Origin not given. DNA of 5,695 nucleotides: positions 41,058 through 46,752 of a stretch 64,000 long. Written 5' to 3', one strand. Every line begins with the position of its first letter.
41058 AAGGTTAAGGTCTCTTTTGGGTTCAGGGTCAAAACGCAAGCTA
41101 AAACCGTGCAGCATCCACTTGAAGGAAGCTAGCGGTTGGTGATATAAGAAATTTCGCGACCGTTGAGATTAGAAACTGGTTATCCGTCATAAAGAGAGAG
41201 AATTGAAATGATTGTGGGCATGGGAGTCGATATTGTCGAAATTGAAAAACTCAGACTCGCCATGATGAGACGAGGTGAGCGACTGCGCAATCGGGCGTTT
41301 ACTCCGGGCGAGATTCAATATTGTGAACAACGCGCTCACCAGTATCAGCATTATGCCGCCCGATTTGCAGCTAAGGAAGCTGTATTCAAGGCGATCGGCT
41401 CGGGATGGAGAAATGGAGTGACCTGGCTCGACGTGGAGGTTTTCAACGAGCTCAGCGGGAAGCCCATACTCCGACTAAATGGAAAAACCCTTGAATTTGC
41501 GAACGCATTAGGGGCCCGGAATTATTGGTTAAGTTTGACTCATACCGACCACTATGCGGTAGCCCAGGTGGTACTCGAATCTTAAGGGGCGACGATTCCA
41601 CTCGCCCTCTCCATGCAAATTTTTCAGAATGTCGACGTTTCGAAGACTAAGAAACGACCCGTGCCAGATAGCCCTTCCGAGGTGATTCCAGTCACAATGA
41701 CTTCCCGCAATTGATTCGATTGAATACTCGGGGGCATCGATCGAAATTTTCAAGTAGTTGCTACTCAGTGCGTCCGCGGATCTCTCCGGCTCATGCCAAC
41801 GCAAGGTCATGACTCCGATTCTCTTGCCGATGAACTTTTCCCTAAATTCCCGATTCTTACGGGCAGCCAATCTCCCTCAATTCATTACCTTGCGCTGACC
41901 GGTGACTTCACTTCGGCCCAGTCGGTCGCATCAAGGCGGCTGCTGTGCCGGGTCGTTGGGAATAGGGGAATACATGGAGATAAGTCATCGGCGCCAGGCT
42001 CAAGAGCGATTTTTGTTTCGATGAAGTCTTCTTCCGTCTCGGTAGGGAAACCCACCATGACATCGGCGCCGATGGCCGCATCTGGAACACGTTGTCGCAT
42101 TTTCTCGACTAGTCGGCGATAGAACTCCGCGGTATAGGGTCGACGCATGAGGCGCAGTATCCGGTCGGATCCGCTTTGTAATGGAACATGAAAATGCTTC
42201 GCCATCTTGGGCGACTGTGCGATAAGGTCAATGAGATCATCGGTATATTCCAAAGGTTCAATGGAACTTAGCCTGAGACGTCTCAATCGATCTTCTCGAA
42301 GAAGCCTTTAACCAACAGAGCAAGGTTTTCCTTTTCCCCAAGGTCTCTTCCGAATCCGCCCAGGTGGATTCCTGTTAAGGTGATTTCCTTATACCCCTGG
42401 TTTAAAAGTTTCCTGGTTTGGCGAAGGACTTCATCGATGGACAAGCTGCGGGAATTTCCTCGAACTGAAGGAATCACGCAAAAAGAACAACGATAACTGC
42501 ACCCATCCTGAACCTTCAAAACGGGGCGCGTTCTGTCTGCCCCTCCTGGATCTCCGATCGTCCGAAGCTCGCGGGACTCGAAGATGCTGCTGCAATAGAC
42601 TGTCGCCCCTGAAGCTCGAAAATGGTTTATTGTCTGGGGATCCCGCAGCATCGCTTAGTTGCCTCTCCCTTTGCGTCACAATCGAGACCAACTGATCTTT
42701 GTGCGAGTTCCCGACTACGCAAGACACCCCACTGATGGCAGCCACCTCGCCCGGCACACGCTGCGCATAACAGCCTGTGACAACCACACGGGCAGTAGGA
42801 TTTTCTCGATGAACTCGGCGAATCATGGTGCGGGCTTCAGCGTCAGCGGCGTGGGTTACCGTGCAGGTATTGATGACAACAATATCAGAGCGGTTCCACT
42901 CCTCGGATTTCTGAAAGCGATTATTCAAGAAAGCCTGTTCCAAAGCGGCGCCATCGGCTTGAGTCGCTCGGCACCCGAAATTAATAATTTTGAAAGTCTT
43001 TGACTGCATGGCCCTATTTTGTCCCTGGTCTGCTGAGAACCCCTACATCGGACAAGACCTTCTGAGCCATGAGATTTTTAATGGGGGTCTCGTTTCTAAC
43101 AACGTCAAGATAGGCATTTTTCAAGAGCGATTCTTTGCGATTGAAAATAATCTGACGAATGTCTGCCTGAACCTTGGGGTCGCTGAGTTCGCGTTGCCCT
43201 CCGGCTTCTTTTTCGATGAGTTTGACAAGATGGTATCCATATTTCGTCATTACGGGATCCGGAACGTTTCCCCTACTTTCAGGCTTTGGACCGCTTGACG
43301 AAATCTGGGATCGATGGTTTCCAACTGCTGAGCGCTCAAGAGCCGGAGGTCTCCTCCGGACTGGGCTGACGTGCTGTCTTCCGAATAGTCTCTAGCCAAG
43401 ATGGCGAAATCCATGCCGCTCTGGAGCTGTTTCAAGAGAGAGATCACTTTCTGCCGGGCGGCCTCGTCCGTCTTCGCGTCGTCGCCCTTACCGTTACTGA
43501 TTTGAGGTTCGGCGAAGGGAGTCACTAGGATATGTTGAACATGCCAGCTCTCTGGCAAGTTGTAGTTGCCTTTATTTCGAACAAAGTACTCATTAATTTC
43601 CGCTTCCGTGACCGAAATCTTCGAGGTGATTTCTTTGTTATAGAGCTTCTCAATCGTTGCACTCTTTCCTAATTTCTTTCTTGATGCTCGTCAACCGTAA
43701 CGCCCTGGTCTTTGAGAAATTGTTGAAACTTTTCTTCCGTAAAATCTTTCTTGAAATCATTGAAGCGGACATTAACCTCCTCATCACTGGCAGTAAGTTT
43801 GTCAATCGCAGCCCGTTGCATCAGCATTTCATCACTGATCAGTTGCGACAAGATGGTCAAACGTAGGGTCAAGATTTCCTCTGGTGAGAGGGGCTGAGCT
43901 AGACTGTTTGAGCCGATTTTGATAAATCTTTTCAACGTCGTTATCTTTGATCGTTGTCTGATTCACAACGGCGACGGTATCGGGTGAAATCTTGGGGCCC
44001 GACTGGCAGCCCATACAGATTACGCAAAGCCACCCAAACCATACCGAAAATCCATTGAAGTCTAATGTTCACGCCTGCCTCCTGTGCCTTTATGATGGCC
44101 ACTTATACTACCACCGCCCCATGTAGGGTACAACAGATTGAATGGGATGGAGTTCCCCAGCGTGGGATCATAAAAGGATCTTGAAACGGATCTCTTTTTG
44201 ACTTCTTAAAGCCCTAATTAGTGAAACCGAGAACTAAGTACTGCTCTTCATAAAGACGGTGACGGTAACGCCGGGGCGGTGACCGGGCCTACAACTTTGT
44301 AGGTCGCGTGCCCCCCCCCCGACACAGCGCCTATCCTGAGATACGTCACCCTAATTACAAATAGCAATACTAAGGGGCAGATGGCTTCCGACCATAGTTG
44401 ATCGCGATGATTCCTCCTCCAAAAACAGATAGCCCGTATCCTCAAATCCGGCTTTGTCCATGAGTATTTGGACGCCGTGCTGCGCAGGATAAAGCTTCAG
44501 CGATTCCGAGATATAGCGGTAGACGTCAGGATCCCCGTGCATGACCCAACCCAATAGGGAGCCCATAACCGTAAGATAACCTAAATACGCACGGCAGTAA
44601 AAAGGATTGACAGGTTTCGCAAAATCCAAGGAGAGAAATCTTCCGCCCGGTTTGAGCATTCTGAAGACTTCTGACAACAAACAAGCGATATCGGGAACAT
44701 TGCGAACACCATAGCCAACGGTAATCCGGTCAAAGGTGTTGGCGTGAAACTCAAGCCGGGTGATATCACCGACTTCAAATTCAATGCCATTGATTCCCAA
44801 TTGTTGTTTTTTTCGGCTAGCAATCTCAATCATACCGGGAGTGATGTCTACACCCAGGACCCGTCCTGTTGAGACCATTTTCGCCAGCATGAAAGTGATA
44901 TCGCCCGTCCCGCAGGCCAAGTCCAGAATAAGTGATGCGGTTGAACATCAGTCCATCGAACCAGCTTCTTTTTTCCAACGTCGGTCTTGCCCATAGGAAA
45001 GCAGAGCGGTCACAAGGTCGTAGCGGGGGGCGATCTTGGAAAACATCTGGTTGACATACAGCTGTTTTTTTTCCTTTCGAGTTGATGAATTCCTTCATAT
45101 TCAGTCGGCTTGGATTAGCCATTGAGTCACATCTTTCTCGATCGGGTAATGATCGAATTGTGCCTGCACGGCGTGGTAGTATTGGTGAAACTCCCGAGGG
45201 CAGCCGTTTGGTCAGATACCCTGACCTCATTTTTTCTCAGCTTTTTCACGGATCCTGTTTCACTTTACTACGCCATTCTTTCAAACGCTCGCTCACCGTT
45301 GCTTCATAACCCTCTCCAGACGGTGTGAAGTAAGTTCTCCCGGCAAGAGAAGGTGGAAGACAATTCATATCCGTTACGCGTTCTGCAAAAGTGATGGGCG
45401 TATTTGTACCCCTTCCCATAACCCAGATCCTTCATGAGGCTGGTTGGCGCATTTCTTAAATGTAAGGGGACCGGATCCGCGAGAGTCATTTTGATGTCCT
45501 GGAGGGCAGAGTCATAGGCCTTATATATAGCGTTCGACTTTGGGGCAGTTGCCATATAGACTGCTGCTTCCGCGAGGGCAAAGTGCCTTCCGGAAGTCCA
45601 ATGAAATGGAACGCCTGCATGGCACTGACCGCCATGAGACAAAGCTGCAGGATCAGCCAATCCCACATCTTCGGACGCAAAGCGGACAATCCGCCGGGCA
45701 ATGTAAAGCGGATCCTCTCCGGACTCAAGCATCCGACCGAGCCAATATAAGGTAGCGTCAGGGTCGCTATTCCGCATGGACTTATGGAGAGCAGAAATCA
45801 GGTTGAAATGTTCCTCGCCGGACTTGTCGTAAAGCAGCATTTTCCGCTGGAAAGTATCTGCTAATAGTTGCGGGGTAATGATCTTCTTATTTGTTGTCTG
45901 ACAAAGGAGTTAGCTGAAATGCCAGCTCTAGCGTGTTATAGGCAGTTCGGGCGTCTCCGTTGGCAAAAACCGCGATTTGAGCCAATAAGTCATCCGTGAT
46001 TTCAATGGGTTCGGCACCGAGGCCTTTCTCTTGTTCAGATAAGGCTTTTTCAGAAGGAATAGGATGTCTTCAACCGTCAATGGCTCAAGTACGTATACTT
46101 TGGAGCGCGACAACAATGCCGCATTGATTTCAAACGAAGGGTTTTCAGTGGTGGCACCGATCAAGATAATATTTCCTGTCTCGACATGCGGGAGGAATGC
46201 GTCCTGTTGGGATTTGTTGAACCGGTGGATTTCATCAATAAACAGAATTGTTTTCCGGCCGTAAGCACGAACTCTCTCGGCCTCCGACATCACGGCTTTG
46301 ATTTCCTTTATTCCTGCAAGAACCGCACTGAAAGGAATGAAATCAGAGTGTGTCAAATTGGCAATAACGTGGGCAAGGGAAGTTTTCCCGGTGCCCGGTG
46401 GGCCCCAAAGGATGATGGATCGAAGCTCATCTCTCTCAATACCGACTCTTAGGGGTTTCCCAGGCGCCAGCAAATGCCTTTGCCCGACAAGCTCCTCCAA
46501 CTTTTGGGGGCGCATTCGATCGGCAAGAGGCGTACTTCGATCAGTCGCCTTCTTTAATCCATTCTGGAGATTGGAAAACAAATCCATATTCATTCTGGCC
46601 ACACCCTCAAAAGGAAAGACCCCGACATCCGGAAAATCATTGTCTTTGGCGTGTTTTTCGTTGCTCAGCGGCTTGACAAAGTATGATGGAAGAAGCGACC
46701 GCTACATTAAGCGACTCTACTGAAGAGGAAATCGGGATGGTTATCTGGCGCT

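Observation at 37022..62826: Abrupt switch to frameshift-riddled housekeeping genes in the 3' ~27 kb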

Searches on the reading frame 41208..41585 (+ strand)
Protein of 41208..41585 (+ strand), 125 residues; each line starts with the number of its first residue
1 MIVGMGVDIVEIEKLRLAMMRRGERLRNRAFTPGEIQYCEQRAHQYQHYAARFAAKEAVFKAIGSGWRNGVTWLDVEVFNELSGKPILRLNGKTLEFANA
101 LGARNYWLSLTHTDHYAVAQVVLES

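Call 6: find_encoding_contigs(protein=window:41208-41585:+, flank=10000, max_places=10)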
Protein window:41208-41585:+ (125 aa): 3 contigs read that carry it; 3 places shown.
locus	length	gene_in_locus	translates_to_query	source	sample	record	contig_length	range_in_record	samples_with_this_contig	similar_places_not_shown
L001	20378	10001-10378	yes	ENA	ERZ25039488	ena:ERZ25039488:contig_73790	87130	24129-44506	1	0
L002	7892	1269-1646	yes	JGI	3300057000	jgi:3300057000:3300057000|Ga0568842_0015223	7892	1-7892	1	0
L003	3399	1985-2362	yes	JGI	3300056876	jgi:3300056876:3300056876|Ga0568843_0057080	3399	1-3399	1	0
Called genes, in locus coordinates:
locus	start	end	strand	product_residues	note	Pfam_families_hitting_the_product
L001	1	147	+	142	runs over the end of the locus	-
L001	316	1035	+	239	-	PF03704:BTAD (weak), PF13432:TPR_16 (weak), PF23914:TPR_CcmH_CycH (weak), PF13424:TPR_12, PF00515:TPR_1 (weak), PF07719:TPR_2, PF13414:TPR_11 (weak), PF14559:TPR_19, +6 more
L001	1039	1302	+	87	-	PF04945:YHS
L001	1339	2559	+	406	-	PF02812:ELFV_dehydrog_N, PF00208:ELFV_dehydrog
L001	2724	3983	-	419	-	PF01979:Amidohydro_1, PF07969:Amidohydro_3 (faint), PF12890:DHOase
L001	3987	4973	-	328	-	PF02729:OTCace_N, PF00185:OTCace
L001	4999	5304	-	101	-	PF00156:Pribosyltran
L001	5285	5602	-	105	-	PF00156:Pribosyltran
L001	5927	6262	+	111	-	-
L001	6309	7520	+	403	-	PF03710:GlnE, PF08335:GlnD_UR_UTase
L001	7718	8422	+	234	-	PF03710:GlnE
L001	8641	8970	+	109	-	PF08335:GlnD_UR_UTase (weak)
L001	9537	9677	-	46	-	-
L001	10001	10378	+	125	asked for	PF01648:ACPS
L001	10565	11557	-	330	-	PF04055:Radical_SAM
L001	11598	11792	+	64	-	-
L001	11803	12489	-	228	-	PF13145:Rotamase_2, PF13616:Rotamase_3, PF00639:Rotamase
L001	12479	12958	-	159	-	PF13624:SurA_N_3, PF13623:SurA_N_2 (weak), PF09312:SurA_N (weak)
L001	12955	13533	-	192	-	PF01209:Ubie_methyltran, PF08241:Methyltransf_11, PF13649:Methyltransf_25, PF13847:Methyltransf_31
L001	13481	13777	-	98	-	PF01209:Ubie_methyltran (weak)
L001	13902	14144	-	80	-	PF12002:MgsA_C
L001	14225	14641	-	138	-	PF16193:AAA_assoc_2, PF12002:MgsA_C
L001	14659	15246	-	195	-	PF13401:AAA_22 (faint), PF05496:RuvB_N, PF01078:Mg_chelatase (faint), PF00158:Sigma54_activat (faint), PF13191:AAA_16 (faint), PF13173:AAA_14 (weak), PF00004:AAA, PF07728:AAA_5 (weak)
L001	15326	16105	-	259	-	PF22435:MRM3-like_sub_bind, PF08032:SpoU_sub_bind, PF00588:SpoU_methylase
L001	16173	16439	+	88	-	PF01300:Sua5_yciO_yrdC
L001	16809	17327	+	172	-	PF02698:DUF218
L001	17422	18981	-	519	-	PF00496:SBP_bac_5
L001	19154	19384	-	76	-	PF03702:AnmK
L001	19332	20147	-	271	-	PF03702:AnmK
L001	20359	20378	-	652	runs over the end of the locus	PF05188:MutS_II (weak), PF05192:MutS_III, PF05190:MutS_IV, PF00488:MutS_V, PF27441:MutS_C (weak)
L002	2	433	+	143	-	?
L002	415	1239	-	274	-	PF02578:Cu-oxidase_4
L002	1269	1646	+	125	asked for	PF01648:ACPS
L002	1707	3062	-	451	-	PF00919:UPF0004, PF04055:Radical_SAM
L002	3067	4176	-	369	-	PF13623:SurA_N_2 (weak), PF13624:SurA_N_3, PF09312:SurA_N, PF13145:Rotamase_2, PF13616:Rotamase_3, PF00639:Rotamase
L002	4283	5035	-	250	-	PF01135:PCMT, PF01209:Ubie_methyltran, PF05401:NodS (weak), PF13489:Methyltransf_23, PF13847:Methyltransf_31, PF08241:Methyltransf_11, PF08242:Methyltransf_12, PF13649:Methyltransf_25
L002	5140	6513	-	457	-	PF05496:RuvB_N, PF13191:AAA_16 (faint), PF00004:AAA, PF07728:AAA_5 (weak), PF13173:AAA_14 (weak), PF16193:AAA_assoc_2, PF12002:MgsA_C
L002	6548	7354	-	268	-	PF22435:MRM3-like_sub_bind, PF08032:SpoU_sub_bind, PF00588:SpoU_methylase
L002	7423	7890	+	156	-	?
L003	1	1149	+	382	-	?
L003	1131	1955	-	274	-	PF02578:Cu-oxidase_4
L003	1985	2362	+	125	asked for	PF01648:ACPS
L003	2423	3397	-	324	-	?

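Call 58: list_cluster_members(proteins=[P0001, P0241, window:41208-41585:+])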
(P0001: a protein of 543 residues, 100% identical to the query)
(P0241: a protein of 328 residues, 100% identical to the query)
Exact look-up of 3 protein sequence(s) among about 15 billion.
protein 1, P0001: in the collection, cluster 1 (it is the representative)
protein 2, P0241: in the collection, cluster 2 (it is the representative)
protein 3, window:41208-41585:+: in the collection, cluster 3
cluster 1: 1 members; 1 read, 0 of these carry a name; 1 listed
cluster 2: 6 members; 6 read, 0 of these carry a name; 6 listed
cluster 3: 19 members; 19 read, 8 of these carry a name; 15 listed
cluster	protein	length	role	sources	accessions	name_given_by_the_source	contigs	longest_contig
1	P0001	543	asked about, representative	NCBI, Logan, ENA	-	-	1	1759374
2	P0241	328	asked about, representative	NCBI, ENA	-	-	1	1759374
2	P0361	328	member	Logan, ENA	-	-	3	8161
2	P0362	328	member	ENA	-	-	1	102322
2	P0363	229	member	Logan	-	-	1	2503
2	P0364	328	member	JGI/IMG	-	-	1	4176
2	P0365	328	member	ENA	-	-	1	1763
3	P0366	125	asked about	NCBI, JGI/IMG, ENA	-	holo-[acyl-carrier protein] synthase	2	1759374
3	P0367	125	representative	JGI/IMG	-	holo-[acyl-carrier protein] synthase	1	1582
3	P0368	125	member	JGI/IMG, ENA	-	holo-[acyl-carrier protein] synthase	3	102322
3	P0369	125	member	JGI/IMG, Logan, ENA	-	holo-[acyl-carrier protein] synthase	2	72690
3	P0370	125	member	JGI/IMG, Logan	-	holo-[acyl-carrier protein] synthase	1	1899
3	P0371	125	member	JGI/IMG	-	holo-[acyl-carrier protein] synthase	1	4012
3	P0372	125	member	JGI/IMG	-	holo-[acyl-carrier protein] synthase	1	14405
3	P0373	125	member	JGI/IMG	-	holo-[acyl-carrier protein] synthase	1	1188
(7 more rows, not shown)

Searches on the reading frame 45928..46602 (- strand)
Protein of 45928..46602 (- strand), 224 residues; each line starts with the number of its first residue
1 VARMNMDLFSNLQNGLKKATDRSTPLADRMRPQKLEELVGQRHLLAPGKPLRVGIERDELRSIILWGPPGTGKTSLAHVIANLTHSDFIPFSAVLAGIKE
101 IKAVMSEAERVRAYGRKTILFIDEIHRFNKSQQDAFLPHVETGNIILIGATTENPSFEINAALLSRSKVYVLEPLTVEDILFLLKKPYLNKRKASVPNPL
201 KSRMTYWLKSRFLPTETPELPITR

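Call 38: find_related_loci(query=window:45928-46602:-, collection=metagenome_contigs, flank=10000)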
Query window:45928-46602:- (224 aa) in metagenome_contigs; peptide patterns used: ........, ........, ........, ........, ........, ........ (x = any residue, [..] = any of these).
600 stretches matched a pattern (row limit reached: there are more); 570 encode a relative of the query (tblastn E <= 1e-3); the best 80 are kept; 80 distinct loci.
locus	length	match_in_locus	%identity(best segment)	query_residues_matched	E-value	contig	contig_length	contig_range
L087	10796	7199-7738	69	6-186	7e-82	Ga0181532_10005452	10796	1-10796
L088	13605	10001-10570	63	5-194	4e-81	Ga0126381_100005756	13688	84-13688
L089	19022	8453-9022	65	4-194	2e-81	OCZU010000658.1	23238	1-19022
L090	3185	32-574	69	5-186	1e-81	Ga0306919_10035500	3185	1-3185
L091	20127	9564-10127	65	6-194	2e-80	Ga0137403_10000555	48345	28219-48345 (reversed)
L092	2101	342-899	65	6-194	9e-83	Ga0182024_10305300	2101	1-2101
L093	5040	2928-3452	66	20-194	8e-80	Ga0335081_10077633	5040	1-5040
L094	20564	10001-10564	64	6-194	9e-80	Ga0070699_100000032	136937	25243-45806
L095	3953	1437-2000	64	6-193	2e-79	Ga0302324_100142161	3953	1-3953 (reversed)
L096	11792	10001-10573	64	3-194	1e-78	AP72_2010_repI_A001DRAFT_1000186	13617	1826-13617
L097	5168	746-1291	65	6-186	1e-78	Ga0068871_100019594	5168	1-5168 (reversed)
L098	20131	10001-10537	68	6-185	1e-78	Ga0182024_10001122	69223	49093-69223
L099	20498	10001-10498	71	21-186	6e-78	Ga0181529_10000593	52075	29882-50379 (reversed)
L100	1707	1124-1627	67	19-186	5e-81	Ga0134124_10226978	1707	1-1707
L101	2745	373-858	71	25-186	2e-78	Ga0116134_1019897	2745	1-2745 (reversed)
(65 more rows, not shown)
